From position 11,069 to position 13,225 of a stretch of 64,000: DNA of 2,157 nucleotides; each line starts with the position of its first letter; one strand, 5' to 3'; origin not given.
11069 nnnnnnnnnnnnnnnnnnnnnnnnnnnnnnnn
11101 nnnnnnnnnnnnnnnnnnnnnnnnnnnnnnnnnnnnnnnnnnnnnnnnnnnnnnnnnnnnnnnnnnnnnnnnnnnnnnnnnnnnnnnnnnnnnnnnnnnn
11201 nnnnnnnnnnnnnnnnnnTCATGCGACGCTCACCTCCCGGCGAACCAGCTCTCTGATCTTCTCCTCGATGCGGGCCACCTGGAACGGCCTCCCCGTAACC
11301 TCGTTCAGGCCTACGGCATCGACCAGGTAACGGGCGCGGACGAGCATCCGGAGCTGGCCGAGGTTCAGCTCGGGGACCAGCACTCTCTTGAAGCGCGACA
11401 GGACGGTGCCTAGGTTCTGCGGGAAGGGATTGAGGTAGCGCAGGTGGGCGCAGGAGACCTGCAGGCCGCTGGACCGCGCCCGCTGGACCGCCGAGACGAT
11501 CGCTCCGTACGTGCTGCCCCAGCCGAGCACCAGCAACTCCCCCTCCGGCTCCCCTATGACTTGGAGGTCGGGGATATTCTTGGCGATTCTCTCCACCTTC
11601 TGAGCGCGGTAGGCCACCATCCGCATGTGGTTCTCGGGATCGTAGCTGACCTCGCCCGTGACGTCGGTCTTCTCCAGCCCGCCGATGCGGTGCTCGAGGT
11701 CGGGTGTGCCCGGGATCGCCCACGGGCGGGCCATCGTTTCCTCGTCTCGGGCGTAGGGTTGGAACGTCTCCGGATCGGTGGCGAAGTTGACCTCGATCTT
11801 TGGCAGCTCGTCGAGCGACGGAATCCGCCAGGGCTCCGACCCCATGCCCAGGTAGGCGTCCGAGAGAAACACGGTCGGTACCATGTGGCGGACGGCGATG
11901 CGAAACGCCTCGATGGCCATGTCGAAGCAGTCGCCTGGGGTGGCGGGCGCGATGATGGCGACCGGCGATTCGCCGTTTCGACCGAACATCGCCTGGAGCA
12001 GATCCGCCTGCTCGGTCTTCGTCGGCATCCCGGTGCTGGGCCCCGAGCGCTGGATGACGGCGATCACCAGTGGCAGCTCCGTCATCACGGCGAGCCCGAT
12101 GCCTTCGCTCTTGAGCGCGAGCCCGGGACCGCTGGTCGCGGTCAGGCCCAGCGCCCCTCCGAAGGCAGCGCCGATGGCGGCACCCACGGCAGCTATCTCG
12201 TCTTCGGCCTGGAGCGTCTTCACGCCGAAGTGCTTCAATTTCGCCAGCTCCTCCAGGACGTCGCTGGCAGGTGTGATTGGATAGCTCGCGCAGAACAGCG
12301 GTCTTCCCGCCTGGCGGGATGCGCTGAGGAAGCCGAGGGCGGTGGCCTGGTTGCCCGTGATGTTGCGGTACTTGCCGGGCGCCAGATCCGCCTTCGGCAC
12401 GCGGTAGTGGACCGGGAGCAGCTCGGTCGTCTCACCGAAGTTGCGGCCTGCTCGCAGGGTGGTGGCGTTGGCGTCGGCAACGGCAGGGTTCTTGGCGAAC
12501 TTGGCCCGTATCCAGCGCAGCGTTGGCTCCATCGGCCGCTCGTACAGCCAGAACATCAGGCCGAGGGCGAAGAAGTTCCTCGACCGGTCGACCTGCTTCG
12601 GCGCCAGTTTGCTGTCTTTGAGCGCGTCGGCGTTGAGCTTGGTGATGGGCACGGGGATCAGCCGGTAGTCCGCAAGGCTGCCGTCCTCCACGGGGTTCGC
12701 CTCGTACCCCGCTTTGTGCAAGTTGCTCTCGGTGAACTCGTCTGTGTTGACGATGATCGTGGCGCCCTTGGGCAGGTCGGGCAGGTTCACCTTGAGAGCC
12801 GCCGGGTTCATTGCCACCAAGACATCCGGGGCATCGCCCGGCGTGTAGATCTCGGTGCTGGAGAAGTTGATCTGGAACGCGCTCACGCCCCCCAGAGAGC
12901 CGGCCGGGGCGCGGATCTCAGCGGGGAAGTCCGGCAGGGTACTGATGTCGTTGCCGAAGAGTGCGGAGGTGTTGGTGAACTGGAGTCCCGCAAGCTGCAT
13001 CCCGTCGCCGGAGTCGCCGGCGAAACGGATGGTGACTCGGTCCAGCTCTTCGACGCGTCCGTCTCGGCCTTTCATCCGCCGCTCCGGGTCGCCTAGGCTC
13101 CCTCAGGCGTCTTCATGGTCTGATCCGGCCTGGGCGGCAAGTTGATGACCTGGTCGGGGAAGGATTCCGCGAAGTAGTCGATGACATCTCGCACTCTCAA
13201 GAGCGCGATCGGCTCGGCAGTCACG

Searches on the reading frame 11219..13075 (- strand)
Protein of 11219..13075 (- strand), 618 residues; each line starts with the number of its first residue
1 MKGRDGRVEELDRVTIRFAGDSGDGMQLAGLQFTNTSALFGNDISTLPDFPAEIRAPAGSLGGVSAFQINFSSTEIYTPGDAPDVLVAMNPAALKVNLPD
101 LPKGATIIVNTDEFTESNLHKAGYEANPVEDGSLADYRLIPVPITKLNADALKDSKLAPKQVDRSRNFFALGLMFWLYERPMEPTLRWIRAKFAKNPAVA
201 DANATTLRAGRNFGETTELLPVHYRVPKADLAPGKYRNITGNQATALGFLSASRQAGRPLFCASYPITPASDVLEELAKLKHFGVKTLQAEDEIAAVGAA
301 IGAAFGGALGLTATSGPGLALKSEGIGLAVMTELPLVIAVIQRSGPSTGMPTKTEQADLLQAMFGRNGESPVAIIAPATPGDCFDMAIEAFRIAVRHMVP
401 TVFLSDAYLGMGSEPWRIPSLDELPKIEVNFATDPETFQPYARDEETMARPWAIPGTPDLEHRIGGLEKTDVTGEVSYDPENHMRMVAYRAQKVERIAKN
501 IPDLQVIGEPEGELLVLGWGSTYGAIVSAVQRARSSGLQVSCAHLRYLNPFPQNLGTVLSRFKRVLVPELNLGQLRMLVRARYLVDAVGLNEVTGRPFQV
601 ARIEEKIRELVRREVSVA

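Call 25: search_protein_families(library=pfam, proteins=[window:11219-13075:-], max_evalue=0.001)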
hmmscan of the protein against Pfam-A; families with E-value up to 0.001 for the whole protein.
window:11219-13075:- (618 aa): 4 families
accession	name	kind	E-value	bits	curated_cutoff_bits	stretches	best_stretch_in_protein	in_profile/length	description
PF01855.24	POR_N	-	1.4e-56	192.3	27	1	258-471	7-220/231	Pyruvate flavodoxin/ferredoxin oxidoreductase, thiamine diP-bdg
PF01558.24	POR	-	1.5e-26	94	27.4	1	23-211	2-172/173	Pyruvate ferredoxin/flavodoxin oxidoreductase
PF17147.9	PFOR_II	-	3.6e-07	30.9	27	1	513-581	2-76/102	Pyruvate:ferredoxin oxidoreductase core domain II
PF02776.23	TPP_enzyme_N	-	0.00066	19.9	26.8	0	265-354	22-109/119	Thiamine pyrophosphate enzyme, N-terminal TPP binding domain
